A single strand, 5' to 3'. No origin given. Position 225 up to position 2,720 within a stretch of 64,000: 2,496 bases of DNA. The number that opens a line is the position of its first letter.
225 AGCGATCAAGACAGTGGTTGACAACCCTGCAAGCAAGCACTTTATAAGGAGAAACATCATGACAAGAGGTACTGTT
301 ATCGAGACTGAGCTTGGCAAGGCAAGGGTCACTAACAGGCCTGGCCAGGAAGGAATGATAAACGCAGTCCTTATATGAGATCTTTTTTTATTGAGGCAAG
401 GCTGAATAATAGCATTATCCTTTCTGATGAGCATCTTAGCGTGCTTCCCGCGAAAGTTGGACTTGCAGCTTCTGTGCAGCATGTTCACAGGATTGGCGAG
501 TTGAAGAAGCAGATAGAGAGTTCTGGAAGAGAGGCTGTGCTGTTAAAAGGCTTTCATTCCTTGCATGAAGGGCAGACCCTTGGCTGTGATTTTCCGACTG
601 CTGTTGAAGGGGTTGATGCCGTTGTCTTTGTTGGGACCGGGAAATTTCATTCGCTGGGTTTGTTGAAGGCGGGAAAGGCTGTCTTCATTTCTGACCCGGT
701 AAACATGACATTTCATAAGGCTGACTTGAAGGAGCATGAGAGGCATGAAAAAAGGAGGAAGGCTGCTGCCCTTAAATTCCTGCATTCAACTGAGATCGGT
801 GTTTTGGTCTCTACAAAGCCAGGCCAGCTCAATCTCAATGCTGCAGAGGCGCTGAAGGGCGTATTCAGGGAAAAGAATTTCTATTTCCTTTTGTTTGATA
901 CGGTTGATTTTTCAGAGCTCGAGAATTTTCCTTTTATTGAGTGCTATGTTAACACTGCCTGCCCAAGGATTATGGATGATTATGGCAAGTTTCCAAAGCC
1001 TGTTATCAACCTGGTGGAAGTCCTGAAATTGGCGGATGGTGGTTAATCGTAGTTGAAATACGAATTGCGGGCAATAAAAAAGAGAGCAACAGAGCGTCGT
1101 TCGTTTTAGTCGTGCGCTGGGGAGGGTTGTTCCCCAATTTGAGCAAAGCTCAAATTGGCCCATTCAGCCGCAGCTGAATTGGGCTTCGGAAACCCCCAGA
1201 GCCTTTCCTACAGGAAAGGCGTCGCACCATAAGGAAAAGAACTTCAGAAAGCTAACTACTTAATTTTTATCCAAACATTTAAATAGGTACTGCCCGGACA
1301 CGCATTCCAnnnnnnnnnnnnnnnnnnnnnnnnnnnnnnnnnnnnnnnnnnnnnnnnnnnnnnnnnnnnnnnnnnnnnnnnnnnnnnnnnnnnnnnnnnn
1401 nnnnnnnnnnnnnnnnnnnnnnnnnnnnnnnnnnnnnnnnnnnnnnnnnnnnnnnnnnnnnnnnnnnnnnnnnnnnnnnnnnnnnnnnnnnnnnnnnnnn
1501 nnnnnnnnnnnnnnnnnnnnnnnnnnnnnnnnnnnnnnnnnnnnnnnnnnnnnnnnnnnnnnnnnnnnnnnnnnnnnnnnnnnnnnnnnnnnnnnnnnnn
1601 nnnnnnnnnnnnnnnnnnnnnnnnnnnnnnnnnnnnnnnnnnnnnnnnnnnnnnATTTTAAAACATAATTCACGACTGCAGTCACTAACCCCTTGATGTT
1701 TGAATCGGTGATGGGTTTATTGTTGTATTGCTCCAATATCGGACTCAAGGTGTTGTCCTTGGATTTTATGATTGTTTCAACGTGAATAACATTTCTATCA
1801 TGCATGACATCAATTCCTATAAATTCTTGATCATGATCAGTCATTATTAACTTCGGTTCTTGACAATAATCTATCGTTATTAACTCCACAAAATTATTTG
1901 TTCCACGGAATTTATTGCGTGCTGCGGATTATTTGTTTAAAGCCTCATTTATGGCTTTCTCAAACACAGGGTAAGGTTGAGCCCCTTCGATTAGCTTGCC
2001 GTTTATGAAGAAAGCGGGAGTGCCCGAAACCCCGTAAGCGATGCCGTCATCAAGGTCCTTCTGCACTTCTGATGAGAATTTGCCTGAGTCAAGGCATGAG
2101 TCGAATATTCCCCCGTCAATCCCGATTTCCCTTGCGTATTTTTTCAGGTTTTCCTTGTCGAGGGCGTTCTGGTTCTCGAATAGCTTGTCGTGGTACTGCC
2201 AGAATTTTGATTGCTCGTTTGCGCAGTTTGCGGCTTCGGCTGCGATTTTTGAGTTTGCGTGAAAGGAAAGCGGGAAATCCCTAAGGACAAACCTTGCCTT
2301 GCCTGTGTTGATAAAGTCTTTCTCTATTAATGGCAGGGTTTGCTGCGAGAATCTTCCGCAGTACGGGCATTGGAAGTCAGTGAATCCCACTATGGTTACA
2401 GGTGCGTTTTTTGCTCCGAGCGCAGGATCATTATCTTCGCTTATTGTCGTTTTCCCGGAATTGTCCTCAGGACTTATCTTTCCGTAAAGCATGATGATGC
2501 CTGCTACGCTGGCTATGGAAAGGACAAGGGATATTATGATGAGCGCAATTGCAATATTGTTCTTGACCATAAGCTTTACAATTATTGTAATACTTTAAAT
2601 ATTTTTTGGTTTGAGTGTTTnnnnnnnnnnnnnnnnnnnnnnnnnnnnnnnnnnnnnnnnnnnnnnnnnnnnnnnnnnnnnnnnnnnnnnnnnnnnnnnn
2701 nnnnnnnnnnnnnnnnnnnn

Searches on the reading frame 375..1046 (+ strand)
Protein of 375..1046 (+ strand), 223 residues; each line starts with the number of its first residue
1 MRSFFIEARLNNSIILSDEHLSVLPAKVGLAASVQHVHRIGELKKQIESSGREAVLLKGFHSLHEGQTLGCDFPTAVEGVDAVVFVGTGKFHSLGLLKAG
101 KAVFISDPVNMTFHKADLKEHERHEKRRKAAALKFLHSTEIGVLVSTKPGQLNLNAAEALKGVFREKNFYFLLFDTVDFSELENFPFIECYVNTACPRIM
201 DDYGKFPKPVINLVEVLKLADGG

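Call 66: search_protein_families(library=pfam, proteins=[window:375-1046:+], max_evalue=0.0001)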
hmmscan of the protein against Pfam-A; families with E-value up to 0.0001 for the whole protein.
window:375-1046:+ (223 aa): 1 family
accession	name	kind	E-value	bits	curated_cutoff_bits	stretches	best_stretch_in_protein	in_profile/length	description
PF01866.22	Diphthamide_syn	-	1e-39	137.2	33.2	1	25-216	90-288/302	Putative diphthamide synthesis protein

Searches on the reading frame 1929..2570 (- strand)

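Call 66: search_protein_families(library=pfam, proteins=[window:1929-2570:-], max_evalue=0.0001)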
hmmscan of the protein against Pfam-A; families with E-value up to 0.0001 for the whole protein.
window:1929-2570:- (213 aa): 3 families
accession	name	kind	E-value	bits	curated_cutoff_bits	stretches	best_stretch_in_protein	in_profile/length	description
PF13462.12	Thioredoxin_4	-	3.2e-36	125.4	23.2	1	46-208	3-164/165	Thioredoxin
PF01323.26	DSBA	-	1.3e-22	81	25.6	1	59-207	1-190/191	DSBA-like thioredoxin domain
PF13098.12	Thioredoxin_2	-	5.3e-09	36.8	27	1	54-206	3-103/104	Thioredoxin-like domain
